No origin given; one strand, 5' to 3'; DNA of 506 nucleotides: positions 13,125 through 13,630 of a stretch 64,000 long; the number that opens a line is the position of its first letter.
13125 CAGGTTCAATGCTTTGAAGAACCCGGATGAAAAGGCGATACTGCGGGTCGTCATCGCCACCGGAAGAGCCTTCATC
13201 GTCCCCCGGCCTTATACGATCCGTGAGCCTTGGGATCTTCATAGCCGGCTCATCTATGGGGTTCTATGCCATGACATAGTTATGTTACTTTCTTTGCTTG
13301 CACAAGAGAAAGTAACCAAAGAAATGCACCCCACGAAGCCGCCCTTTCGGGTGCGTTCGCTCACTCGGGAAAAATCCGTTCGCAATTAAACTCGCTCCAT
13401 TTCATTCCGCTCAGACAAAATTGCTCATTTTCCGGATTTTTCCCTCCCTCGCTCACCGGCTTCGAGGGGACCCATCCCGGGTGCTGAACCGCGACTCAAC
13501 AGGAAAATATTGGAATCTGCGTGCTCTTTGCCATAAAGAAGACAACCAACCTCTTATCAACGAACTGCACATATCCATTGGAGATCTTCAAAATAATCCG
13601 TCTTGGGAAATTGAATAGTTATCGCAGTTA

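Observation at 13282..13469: The flanking repeats are hairpin-dense and show compensatory base changes between the two copies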

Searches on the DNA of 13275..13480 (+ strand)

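Call 14: search_dna_similar(query=window:13275-13480:+, collection=plasmids, mode=distant, max_evalue=0.01)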
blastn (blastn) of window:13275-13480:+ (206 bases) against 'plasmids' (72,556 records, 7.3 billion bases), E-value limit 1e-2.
Records with a match: 5; places in all: 13; records where one place covers at least 80% of the query: 0.
Best place of each record, by identity: 90-95% 1; 80-90% 4.
By first word of the organism name: Caballeronia 2; Ilyobacter 1; Ralstonia 1; Burkholderia 1.
By predicted mobility (MOB-suite, as given by PLSDB): non-mobilizable 5.
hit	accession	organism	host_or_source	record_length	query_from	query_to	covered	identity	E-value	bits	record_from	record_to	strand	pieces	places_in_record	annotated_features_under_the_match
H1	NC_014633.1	Ilyobacter polytropus DSM 2926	marine mud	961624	9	58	24%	92.2%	4e-9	68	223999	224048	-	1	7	none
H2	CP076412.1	Ralstonia wenshanensis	soil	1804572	13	53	20%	88.4%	1e-3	50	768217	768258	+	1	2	none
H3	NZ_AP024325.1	Caballeronia sp. NK8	-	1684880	10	50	20%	87.8%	4e-3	49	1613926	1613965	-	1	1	none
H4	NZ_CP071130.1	Caballeronia sp. M1242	Homo sapiens,ETA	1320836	10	50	20%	87.8%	4e-3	49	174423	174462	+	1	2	none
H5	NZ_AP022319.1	Burkholderia sp. THE68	Togo hemipterus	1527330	10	50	20%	87.8%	4e-3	49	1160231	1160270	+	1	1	none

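Call 15: search_dna_similar(query=window:13275-13480:+, collection=phages, mode=distant, max_evalue=0.01)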
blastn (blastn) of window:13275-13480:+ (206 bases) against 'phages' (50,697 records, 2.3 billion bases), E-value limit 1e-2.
No match.
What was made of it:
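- Tried and rejected: The phage collection gave no match (call 15).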

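Call 16: get_annotated_region(hit=H1, flank=6000)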
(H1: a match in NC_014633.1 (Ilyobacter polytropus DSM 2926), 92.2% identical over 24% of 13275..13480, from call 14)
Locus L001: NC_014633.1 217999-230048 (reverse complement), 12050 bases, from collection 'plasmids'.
description: Ilyobacter polytropus DSM 2926 plasmid pILYOP01, complete sequence
organism: Ilyobacter polytropus DSM 2926 (NCBI taxid 572544)
taxonomy: Bacteria; Fusobacteriota; Fusobacteriia; Fusobacteriales; Fusobacteriaceae; Ilyobacter; Ilyobacter polytropus; Ilyobacter polytropus DSM 2926
host: -; source: marine mud; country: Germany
typing (MOB-suite, as given by PLSDB): non-mobilizable; replicon rep_cluster_99
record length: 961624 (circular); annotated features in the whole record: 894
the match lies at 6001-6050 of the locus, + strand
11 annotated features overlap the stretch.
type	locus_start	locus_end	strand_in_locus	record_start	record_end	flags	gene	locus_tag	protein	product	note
CDS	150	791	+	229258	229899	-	-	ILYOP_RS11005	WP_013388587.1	bifunctional 2-keto-4-hydroxyglutarate aldolase/2-keto-3-deoxy-6-phosphogluconate aldolase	-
CDS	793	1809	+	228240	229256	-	-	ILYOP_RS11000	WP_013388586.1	sugar kinase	-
CDS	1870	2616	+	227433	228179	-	-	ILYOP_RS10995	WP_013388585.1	IclR family transcriptional regulator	GO:0006355 - regulation of DNA-templated transcription [Evidence IEA]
CDS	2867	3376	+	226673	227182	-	-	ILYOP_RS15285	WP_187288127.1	DUF1850 domain-containing protein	-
CDS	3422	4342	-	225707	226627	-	-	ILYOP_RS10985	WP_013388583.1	DUF523 domain-containing protein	-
CDS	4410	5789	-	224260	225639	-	-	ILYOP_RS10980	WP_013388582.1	deoxyribodipyrimidine photo-lyase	-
CDS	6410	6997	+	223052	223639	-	-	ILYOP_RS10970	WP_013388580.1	VWA domain-containing protein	-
CDS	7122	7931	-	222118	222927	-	-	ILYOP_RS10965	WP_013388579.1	SDR family NAD(P)-dependent oxidoreductase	-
CDS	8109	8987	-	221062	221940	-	-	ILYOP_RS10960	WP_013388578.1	radical SAM protein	-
CDS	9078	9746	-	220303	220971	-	-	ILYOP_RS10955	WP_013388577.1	NAD(P)H-dependent oxidoreductase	-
CDS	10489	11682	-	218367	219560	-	-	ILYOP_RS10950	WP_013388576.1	PatB family C-S lyase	GO:0009058 - biosynthetic process [Evidence IEA]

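Call 17: get_annotated_region(hit=H2, flank=6000)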
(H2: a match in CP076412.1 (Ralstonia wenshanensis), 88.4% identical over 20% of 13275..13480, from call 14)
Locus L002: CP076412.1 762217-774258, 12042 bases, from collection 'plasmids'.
description: Ralstonia wenshanensis strain 56D2 plasmid p56D2, complete sequence
organism: Ralstonia wenshanensis (NCBI taxid 2842456)
taxonomy: Bacteria; Pseudomonadota; Betaproteobacteria; Burkholderiales; Burkholderiaceae; Ralstonia; Ralstonia wenshanensis
host: -; source: soil; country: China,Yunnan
typing (MOB-suite, as given by PLSDB): non-mobilizable
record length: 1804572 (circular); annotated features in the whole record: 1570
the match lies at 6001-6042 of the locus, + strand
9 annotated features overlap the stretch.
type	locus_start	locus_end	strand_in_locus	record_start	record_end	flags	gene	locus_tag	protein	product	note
CDS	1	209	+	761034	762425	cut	-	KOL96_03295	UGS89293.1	UbiD family decarboxylase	-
CDS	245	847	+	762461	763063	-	-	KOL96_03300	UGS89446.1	UbiX family flavin prenyltransferase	-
CDS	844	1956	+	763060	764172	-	-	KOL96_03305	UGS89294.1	GTP-binding protein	-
CDS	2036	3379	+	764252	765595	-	-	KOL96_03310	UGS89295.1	purine permease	-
CDS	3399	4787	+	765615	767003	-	-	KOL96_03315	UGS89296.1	amidohydrolase family protein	-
CDS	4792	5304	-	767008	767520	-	-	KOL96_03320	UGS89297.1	GNAT family N-acetyltransferase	-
CDS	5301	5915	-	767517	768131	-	-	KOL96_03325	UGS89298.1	flavin reductase family protein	-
CDS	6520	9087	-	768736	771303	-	cphA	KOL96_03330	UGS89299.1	cyanophycin synthetase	-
CDS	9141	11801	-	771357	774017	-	cphA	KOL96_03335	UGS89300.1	cyanophycin synthetase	-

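Call 28: search_rna_families(sources=[L002, L176, L112, L125, L110, L117, L120, L136], threshold=evalue, max_evalue=1)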
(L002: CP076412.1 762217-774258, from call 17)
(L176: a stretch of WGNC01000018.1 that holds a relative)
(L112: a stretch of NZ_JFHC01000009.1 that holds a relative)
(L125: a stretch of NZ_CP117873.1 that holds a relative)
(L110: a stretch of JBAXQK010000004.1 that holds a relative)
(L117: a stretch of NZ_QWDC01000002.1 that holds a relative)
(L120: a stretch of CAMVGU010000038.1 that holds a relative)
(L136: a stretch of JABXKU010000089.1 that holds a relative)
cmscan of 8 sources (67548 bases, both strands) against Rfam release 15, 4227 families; matches with E-value up to 1: 20.
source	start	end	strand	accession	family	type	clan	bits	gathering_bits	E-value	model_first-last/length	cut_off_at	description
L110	2904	2976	-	RF00005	tRNA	Gene; tRNA;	CL00001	71.8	29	1.1e-13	1-71/71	no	tRNA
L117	4135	4199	-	RF01734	Fluoride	Cis-reg; riboswitch;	-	58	34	1.8e-13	1-64/64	no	Fluoride riboswitch aptamer (crcB RNA motif)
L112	6713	6820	+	RF02421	Bp1_684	Gene; sRNA;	-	48.6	44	1.2e-07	1-113/113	no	Burkholderia sRNA Bp1_Cand684_SIPHT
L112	6058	6175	-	RF02421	Bp1_684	Gene; sRNA;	-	43.3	44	3.1e-06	1-113/113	no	Burkholderia sRNA Bp1_Cand684_SIPHT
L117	7032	7102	+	RF00506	Thr_leader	Cis-reg; leader;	-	32.8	55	0.031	1-118/118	no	Threonine operon leader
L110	108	186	+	RF03682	mir-3912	Gene; miRNA;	-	32.7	95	0.017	1-91/91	no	mir-3912 microRNA precursor family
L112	2934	3010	-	RF02985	ftsZ-DE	Gene; sRNA;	-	30.6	72.2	0.088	1-69/69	no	ftsZ-DE RNA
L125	1578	1673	+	RF00106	RNAI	Gene; antisense;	-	29.5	47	0.2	1-102/102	no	RNAI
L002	6062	6159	-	RF04164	MIR1507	Gene; miRNA;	-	28.8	73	0.018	1-107/107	no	MIR1507 microRNA precursor family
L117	7063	7129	-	RF00506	Thr_leader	Cis-reg; leader;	-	28.5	55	0.32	1-118/118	no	Threonine operon leader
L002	6063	6160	+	RF04164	MIR1507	Gene; miRNA;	-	28.3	73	0.027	1-107/107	no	MIR1507 microRNA precursor family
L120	6453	6532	-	RF00559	L21_leader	Cis-reg; leader;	-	28.2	36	0.19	1-77/77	no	Ribosomal protein L21 leader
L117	7048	7142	-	RF02621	BSnc120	Gene; sRNA;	-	27.5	114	0.041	1-88/88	no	Brucella sRNA 120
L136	1563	1637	-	RF00236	ctRNA_pGA1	Gene; antisense;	-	26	45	0.6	1-79/79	no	ctRNA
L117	1268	1304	-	RF04336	Plastid-petD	Intron;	-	25.1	65.5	0.68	1-47/47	no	Plastid-petD group II-D5 intron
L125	1595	1672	+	RF00512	Leu_leader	Cis-reg; leader;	-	25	50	0.73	1-148/148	no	Leucine operon leader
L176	211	249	-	RF03290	mir-9428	Gene; miRNA;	-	24.8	81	0.85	18-56/68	no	mir-9428 microRNA precursor family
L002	6000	6033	-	RF01046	WLE3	Cis-reg;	-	23.9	50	0.6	1-44/44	no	Wingless localisation element 3 (WLE3)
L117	7818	7919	-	RF00195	RsmY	Gene; sRNA;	CL00106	21.5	57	0.51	1-121/121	no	RsmY RNA family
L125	1645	1668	-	RF00195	RsmY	Gene; sRNA;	CL00106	20.4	57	0.99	98-121/121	no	RsmY RNA family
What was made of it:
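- On Any Rfam family: In relatives only RF02421 matched, and only on outer flanks (call 28).
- Closest known: Rfam RF02421 Bp1_Cand684_SIPHT. Same: It matches the outward strand of the outer flank of the Caballeronia elements and overlaps the last bases of the T stem (48.6 and 43.3 bits, call 28).
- In Caballeronia elements, the outward strand of the outer flank matches RF02421 (call 28).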

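Call 42: search_dna_similar(query=L002:5700-6750:+, collection=plasmids, mode=near, max_rows=40)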
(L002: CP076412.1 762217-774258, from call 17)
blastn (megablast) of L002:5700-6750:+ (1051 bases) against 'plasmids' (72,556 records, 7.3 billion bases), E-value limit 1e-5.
Records with a match: 133; places in all: 363; records where one place covers at least 80% of the query: 2.
Best place of each record, by identity: >=99% 1; 95-99% 1; 80-90% 15; 60-80% 116.
By first word of the organism name: Ralstonia 133.
By predicted mobility (MOB-suite, as given by PLSDB): mobilizable 102; non-mobilizable 31.
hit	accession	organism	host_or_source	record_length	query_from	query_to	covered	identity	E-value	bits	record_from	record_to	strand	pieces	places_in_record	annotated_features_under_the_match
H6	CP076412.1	Ralstonia wenshanensis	soil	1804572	1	1051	100%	100.0%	0e+0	1941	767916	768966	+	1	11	cphA: cyanophycin synthetase | flavin reductase family protein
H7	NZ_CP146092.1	Ralstonia sp. RRA.1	-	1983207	2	1048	94%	84.6%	6e-145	967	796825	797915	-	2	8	none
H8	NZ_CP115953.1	Ralstonia solanacearum CFBP2957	Solanum lycopersicum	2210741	240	798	53%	79.3%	3e-98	366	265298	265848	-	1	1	none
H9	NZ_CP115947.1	Ralstonia solanacearum MolK2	Musa sp.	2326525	255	785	51%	81.2%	4e-112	412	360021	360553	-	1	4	record has no annotation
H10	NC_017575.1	Ralstonia solanacearum Po82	-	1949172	240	794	53%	77.6%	1e-81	311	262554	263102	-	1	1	none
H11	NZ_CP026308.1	Ralstonia solanacearum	Musa sp.,pure culture,plants with Moko ...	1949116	240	794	53%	77.6%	1e-81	311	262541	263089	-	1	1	none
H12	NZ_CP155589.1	Ralstonia solanacearum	Musa sp.,cell culture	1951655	240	794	53%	77.6%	1e-81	311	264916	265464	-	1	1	none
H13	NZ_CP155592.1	Ralstonia solanacearum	Musa sp.,cell culture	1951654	240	794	53%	77.6%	1e-81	311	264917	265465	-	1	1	none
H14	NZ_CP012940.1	Ralstonia solanacearum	plantain,cell culture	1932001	240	791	53%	77.6%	1e-81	311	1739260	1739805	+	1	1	none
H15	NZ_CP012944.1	Ralstonia solanacearum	Cucumis sativus,cell culture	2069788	240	791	53%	77.6%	1e-81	311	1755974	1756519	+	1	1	none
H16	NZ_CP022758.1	Ralstonia solanacearum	Solanum tuberosum,single cell,Potato ...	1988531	259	798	51%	78.7%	3e-88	333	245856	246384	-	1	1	none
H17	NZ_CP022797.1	Ralstonia solanacearum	Solanum tuberosum,single cell,Potato ...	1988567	259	798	51%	78.7%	3e-88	333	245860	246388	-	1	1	none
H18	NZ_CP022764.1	Ralstonia solanacearum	Solanum tuberosum,single cell,Potato ...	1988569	259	798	51%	78.7%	3e-88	333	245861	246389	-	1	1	none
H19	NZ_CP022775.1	Ralstonia solanacearum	Solanum tuberosum,single cell,Potato ...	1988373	259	798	51%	78.7%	3e-88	333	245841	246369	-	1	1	none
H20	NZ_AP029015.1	Ralstonia pseudosolanacearum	-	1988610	259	798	51%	78.7%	3e-88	333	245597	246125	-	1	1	none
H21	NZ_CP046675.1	Ralstonia nicotianae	tobacco,cell culture,leaf veins ...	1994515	259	785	50%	80.1%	6e-100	372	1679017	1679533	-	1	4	none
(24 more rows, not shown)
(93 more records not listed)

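Call 57: get_annotated_region(hit=H21, flank=1500)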
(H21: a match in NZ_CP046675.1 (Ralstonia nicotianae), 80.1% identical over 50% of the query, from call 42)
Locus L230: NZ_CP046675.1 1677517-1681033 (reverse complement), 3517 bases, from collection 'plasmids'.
description: Ralstonia nicotianae strain RS plasmid pRS, complete sequence
organism: Ralstonia nicotianae (NCBI taxid 3037696)
taxonomy: Bacteria; Pseudomonadota; Betaproteobacteria; Burkholderiales; Burkholderiaceae; Ralstonia; Ralstonia nicotianae
host: -; source: tobacco,cell culture,leaf veins (vascular strands); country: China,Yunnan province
typing (MOB-suite, as given by PLSDB): non-mobilizable
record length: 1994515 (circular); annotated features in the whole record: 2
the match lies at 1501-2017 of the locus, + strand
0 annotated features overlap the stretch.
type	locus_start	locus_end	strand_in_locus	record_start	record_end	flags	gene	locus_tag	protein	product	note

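Call 58: get_annotated_region(hit=H9, flank=1500)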
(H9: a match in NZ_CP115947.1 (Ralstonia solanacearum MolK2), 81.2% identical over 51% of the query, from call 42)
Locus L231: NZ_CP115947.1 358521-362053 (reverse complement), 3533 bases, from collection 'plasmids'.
description: Ralstonia solanacearum MolK2 plasmid pmega, complete sequence
organism: Ralstonia solanacearum MolK2 (NCBI taxid 564065)
taxonomy: Bacteria; Pseudomonadota; Betaproteobacteria; Burkholderiales; Burkholderiaceae; Ralstonia; Ralstonia solanacearum; Ralstonia solanacearum MolK2
host: -; source: Musa sp.; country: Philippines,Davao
typing (MOB-suite, as given by PLSDB): non-mobilizable; replicon rep_cluster_2238; mating-pair formation MPF_T
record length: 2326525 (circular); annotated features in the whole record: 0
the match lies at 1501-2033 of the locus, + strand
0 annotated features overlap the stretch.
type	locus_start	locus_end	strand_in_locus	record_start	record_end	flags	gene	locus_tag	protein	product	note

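Call 106: build_rna_model(alignment_id=A8, structure=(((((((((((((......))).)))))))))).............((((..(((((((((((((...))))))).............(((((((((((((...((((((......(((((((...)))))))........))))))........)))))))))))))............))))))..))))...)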
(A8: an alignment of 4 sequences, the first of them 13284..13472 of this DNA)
Model R2 built from alignment A8 (4 sequences, 195 columns); structure: as given.
model positions 176; base pairs 49; branch points 2; effective number of sequences 1.33; information 0.591 bits per position. Calibrated on 0.2 Mb of random sequence (short: E-values are rough).
structure used (alignment columns):
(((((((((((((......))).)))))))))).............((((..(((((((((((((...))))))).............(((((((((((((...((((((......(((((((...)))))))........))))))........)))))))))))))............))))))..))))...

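Call 107: search_with_rna_model(model_id=R2, sources=[window, L002, L109, L110, L113, L119, L122, L123, L126, L127, L137, L141, L150, L153, L157, L163, L167, L173, L177, L179, L181, L186, L190, L195, L198, L199, L202, L203, L211, L212, L214, L218, L223, L224, L042, L086, L089, L276, L271, L269, L241, L258, L268, L272, L176, L180, L178, L194, L208, L215, L164, L142, L132, L170, L182, L185, L213, L230, L231, L234], max_evalue=0.001, make_alignment=true)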
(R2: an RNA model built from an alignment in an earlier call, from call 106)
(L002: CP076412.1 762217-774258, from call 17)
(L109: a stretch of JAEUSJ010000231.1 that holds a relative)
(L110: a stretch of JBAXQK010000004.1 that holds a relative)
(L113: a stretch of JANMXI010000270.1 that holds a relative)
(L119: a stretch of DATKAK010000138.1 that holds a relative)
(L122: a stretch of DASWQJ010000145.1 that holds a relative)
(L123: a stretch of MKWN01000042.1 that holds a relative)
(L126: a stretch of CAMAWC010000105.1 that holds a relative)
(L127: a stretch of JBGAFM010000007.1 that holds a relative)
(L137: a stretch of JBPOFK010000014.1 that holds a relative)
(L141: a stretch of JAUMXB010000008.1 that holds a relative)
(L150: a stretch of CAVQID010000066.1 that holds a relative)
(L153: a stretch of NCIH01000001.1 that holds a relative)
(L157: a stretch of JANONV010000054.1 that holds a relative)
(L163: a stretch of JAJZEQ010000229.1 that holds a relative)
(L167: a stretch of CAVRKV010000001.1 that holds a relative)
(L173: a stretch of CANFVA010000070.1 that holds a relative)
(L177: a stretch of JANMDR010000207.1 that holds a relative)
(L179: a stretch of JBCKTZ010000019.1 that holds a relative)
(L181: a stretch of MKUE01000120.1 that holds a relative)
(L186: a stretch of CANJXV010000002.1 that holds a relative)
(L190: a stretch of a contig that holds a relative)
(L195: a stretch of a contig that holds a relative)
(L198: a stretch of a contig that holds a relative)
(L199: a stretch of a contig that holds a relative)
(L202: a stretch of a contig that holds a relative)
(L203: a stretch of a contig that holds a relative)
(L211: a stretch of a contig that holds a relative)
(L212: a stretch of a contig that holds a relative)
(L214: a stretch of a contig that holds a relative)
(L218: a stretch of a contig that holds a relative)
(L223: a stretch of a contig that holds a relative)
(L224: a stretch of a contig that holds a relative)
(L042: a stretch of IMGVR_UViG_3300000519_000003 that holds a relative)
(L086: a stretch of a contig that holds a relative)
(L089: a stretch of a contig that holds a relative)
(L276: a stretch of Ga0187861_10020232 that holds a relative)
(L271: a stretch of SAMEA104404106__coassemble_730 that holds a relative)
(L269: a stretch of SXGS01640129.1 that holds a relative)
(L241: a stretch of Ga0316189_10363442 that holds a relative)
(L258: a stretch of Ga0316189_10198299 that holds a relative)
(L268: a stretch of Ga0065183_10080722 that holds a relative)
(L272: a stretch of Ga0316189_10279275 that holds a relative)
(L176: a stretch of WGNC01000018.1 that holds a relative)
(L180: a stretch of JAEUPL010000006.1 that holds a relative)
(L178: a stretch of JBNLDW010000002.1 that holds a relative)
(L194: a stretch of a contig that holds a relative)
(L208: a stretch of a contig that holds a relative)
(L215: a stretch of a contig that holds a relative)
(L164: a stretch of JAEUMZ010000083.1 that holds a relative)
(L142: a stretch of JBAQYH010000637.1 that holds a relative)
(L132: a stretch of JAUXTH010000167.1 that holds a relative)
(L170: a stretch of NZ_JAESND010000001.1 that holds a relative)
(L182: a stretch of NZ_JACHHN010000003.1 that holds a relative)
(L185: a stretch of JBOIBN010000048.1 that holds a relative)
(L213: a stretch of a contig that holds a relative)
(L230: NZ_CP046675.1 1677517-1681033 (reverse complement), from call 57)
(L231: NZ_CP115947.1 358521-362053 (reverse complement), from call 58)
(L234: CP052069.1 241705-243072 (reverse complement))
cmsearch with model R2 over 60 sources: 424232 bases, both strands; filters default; matches with E-value up to 0.001: 89.
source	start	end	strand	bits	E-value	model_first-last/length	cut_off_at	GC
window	13284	13469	+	189.5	6.9e-45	1-176/176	no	0.5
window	16300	16489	-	186.9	2.9e-44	1-176/176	no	0.52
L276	1481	1657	-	166.4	3.7e-39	1-176/176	no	0.53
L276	200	372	+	159.5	1.8e-37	1-176/176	no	0.59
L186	1002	1180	+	112.3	9.9e-26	1-176/176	no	0.61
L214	2396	2571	+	101.8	4e-23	1-176/176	no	0.65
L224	6064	6240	+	98.9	2e-22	1-176/176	no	0.65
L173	618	796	+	95.4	1.5e-21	1-176/176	no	0.64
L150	1273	1456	+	93.3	5e-21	1-176/176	no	0.68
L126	2597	2782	+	92.2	9.6e-21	1-176/176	no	0.65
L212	1977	2174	-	88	1e-19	1-176/176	no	0.58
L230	1800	1970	-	88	1e-19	1-176/176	no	0.54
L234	667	837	-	87.3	1.6e-19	1-176/176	no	0.55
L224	1437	1613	+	86.8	2.1e-19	1-176/176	no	0.64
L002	5998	6170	+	85.1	5.5e-19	1-176/176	no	0.49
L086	3177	3349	+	83.5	1.3e-18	1-176/176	no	0.51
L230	1541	1711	+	82.3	2.8e-18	1-176/176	no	0.55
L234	408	578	+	82.3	2.8e-18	1-176/176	no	0.55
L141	3348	3517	+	82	3.2e-18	1-176/176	no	0.61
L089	1085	1264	+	81.4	4.7e-18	1-176/176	no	0.53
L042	13502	13672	-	80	1e-17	1-176/176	no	0.49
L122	5277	5470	+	79.8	1.2e-17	1-176/176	no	0.63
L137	4982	5188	-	79.2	1.7e-17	1-176/176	no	0.46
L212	1659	1866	+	76.3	8.5e-17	1-176/176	no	0.59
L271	1664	1830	-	76.2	8.9e-17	1-176/176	no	0.41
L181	7246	7427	-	76.1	9.2e-17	1-176/176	no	0.66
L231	1545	1715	+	76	1e-16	1-176/176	no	0.54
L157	3138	3319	+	75.7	1.2e-16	1-176/176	no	0.62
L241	86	274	-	75.1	1.7e-16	1-176/176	no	0.52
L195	1540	1722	+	75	1.7e-16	1-176/176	no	0.61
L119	4256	4438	+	74.5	2.4e-16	1-176/176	no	0.63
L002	6266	6439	-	73.5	4.2e-16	1-176/176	no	0.51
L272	1043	1276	+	72.1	9.4e-16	1-176/176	no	0.47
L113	2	160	-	71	1.8e-15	1-176/176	no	0.48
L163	2948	3130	+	71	1.8e-15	1-176/176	no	0.62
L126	2845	3028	-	70.7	2.1e-15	1-176/176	no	0.65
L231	1816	1987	-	69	5.6e-15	1-176/176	no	0.53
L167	3749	3948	-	68.3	8.1e-15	1-176/176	no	0.61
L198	2859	3051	-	68.2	8.5e-15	1-176/176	no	0.64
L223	580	776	-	64.9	5.6e-14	1-176/176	no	0.51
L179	1699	1879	+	64.8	6.2e-14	1-176/176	no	0.6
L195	2940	3151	-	64.1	8.9e-14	1-176/176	no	0.59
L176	7303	7510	-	63.1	1.6e-13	1-176/176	no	0.64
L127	4259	4472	-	62.9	1.7e-13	1-176/176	no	0.65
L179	5323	5503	-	62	3e-13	1-176/176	no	0.6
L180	1597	1798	+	60.9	5.5e-13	1-176/176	no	0.67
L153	5034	5237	+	58.7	2e-12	1-176/176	no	0.58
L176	7028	7234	+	57.3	4.3e-12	1-176/176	no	0.62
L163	4260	4456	-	57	5.2e-12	1-176/176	no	0.63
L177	575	804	+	56.1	8.9e-12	1-176/176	no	0.51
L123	5093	5277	+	55.7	1.1e-11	1-176/176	no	0.64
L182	2206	2337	-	55.1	1.6e-11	1-176/176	no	0.58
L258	1379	1588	+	54.9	1.7e-11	1-175/176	3'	0.5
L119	5220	5432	-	54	2.8e-11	1-176/176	no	0.63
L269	213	395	-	53.8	3.2e-11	1-176/176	no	0.48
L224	1946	2078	-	53.5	3.8e-11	1-176/176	no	0.62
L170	1646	1787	+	53.4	4e-11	1-176/176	no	0.59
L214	3020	3152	-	52.5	6.9e-11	1-176/176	no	0.62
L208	3513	3633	+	50.9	1.7e-10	1-176/176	no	0.61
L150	1506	1710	-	49.6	3.6e-10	1-176/176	no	0.71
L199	567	809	+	49.6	3.6e-10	1-176/176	no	0.62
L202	6618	6818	+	48.9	5.3e-10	1-176/176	no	0.56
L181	6972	7178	+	47.4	1.3e-09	1-176/176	no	0.62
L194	1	176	-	47.3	1.3e-09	1-142/176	3'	0.64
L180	2878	3072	-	46.2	2.5e-09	1-176/176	no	0.62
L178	1850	1946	+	43.8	9.9e-09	1-176/176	no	0.53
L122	5892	6062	-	41.7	3.2e-08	25-176/176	5'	0.65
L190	3853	4060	+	41.4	3.9e-08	1-176/176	no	0.53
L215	692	877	-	41.2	4.3e-08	1-176/176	no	0.67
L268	96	173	+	40.4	6.8e-08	1-176/176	no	0.42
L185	4145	4343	-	39.2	1.4e-07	1-176/176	no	0.67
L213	7923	8000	+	38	2.7e-07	1-79/176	3'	0.51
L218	4182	4413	+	37.9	2.9e-07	1-176/176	no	0.62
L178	3386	3495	-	37.7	3.2e-07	1-176/176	no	0.57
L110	7523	7711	+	37.3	4e-07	1-176/176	no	0.58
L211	2255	2443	+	35.7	9.8e-07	1-176/176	no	0.54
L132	6364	6407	+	33.7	3.1e-06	1-43/176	3'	0.34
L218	3855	4087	-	32.8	5.4e-06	1-176/176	no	0.64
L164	1009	1068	+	32.1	7.8e-06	1-59/176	3'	0.48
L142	3380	3440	+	31.6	1e-05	1-60/176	3'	0.46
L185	2880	3012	-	30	2.7e-05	1-176/176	no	0.63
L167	2373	2573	+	29.6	3.3e-05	1-176/176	no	0.64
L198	3020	3073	+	28.4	6.6e-05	1-176/176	no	0.61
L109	595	765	-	27.1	0.00014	1-176/176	no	0.39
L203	1095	1279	-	26.2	0.00022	1-176/176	no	0.61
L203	787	850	+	25.6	0.00033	1-176/176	no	0.53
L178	3462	3501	+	25.3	0.00038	1-176/176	no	0.43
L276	1625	1690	+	24.8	0.0005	1-176/176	no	0.29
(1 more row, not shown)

Alignment A9: 89 matches aligned to the model, 491 columns, each read 5' to 3' on its own strand. Consensus structure (alignment columns), stored with it:
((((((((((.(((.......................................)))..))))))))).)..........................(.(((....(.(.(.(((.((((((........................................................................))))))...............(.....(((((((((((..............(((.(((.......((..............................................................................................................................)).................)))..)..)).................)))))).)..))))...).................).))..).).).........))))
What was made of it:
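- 13284..13469 (-): Left arm, one complete unit. It reads outer hairpin to interior on the + strand. The strand I infer to be folded is the outward-reading - strand. Full-length match to model R2 at 189.5 bits (call 107).
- A model built from the window's two arms and their closest cousin finds full-length units in 60 loci (call 107).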
